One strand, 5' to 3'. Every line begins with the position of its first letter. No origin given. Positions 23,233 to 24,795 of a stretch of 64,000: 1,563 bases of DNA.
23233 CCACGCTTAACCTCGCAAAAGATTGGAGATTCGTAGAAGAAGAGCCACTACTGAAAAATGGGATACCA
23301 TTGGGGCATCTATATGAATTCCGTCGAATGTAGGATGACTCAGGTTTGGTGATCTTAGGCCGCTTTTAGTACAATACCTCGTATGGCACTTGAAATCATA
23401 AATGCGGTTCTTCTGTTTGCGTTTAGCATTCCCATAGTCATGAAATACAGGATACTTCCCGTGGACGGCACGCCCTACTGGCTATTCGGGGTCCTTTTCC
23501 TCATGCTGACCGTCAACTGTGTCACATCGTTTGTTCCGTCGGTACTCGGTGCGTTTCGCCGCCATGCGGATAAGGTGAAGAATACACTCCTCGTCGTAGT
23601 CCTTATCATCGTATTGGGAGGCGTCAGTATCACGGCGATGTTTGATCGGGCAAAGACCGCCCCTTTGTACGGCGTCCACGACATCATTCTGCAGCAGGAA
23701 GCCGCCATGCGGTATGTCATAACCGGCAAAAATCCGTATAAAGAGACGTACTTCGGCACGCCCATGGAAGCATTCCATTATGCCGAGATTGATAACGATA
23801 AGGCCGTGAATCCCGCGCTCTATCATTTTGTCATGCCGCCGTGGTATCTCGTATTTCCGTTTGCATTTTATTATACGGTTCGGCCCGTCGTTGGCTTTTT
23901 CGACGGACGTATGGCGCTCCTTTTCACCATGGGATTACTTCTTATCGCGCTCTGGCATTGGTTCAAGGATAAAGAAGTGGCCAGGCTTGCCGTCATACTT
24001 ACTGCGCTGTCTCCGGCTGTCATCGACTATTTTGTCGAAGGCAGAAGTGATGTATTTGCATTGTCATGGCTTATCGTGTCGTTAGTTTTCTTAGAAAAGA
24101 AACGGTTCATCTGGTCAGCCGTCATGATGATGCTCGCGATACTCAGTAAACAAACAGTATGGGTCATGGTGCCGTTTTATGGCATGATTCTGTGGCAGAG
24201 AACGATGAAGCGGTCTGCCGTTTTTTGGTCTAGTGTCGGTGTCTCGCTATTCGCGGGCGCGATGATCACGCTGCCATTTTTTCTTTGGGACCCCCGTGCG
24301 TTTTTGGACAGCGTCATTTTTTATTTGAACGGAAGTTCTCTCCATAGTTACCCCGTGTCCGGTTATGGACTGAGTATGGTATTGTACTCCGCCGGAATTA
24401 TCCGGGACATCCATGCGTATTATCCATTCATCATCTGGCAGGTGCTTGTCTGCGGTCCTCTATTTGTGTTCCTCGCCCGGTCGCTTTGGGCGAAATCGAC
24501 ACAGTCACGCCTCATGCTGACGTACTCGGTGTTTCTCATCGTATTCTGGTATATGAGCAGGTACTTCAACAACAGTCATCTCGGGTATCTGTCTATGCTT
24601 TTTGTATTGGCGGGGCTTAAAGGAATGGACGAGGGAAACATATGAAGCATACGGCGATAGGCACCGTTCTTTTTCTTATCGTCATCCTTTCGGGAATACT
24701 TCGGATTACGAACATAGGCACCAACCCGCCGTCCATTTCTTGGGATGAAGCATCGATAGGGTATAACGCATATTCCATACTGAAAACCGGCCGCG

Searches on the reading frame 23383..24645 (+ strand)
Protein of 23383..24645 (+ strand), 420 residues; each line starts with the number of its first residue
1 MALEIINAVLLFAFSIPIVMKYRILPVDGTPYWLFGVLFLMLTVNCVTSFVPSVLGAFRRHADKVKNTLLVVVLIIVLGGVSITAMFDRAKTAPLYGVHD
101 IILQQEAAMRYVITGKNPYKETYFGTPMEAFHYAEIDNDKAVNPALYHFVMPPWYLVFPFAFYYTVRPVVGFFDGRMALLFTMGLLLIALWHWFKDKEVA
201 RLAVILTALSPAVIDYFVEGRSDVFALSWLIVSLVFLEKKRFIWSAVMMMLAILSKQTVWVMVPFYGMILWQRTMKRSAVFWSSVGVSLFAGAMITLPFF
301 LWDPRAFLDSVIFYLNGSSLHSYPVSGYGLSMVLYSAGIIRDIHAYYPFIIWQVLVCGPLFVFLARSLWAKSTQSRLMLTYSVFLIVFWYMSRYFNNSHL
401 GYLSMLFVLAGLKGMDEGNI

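Call 8: search_protein_families(library=pfam, proteins=[window:23383-24645:+], max_evalue=0.001)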
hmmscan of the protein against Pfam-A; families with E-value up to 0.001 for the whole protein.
window:23383-24645:+ (420 aa): 1 family
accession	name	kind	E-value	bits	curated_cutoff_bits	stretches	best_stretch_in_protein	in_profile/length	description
PF09594.16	GT87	-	2e-06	28.2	25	1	178-385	26-230/237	Glycosyltransferase family 87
